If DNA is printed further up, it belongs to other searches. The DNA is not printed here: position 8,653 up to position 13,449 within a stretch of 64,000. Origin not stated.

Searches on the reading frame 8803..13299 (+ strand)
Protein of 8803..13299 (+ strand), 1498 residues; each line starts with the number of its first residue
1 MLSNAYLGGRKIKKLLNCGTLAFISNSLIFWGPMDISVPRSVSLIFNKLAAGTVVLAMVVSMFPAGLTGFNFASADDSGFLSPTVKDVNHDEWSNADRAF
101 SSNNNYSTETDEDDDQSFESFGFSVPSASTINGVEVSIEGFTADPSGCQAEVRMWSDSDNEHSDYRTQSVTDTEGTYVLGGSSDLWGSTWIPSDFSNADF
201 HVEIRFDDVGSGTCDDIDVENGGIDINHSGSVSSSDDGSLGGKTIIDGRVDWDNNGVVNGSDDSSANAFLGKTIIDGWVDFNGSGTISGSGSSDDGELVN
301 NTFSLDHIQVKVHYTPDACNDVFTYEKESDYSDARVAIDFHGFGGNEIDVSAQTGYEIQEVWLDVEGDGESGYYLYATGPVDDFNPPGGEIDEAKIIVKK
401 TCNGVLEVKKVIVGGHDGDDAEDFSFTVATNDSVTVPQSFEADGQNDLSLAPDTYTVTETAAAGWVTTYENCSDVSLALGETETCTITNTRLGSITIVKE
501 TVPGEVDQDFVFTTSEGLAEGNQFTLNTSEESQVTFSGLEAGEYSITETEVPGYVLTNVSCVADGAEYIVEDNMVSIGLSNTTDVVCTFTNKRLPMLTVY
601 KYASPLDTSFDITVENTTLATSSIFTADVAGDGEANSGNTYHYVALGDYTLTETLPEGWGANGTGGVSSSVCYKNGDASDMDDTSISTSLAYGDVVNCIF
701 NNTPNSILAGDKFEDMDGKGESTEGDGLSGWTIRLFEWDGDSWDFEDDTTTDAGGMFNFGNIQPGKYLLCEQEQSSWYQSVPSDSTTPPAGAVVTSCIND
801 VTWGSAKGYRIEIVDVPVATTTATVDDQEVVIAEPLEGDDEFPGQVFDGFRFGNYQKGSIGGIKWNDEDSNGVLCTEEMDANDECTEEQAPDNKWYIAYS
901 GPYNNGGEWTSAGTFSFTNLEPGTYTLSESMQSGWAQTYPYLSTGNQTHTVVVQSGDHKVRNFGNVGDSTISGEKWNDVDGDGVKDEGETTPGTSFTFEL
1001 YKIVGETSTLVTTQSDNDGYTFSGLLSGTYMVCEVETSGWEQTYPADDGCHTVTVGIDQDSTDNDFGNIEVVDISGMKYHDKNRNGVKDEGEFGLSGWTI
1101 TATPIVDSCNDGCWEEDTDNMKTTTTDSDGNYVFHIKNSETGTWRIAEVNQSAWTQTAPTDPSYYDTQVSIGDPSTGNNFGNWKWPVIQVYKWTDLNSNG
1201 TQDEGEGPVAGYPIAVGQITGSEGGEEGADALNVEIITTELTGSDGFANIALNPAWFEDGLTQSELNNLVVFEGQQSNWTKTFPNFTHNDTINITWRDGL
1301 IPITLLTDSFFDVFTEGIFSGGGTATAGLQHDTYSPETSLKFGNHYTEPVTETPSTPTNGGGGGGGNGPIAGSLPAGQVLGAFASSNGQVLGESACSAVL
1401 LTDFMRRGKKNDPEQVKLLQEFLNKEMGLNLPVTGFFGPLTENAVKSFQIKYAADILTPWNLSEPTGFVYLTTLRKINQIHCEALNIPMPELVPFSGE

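Call 6: search_protein_families(library=pfam, proteins=[window:8803-13299:+], max_evalue=0.001)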
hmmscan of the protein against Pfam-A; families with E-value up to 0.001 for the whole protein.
window:8803-13299:+ (1498 aa): 9 families
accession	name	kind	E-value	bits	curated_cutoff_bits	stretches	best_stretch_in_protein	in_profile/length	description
PF17210.9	SdrD_B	-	3.7e-27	95.2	29.7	3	1078-1160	7-76/112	SdrD B-like domain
PF17802.7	SpaA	-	8.9e-24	83.9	23.1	2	719-778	7-65/91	Prealbumin-like fold domain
PF24514.1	SpaA_4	-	2.4e-19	70.5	27.3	2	495-593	1-107/107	Prealbumin-like fold domain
PF13620.12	CarboxypepD_reg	-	3.2e-11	43.8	32.3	0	723-769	9-52/82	Carboxypeptidase regulatory-like domain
PF19403.5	SpaA_2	-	1.1e-07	32.8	25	0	519-588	30-95/96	Prealbumin-like fold domain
PF01471.23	PG_binding_1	-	3e-06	27.8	23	1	1414-1449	3-38/57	Putative peptidoglycan binding domain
PF23623.1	GBD_IRG7_N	-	0.00011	22.8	27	0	513-548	43-78/95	IRG7 N-terminal galactose binding domain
PF07495.19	Y_Y_Y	-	0.00022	21.5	26.6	0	907-927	19-42/65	Y_Y_Y domain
PF14686.12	fn3_3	-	0.00059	20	24.4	0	911-957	33-71/75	Polysaccharide lyase family 4, domain II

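Call 16: search_protein_families(library=ncbifam, proteins=[window:8803-13299:+], max_evalue=0.01)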
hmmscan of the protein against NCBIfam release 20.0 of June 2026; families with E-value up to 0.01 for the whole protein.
window:8803-13299:+ (1498 aa): 0 families
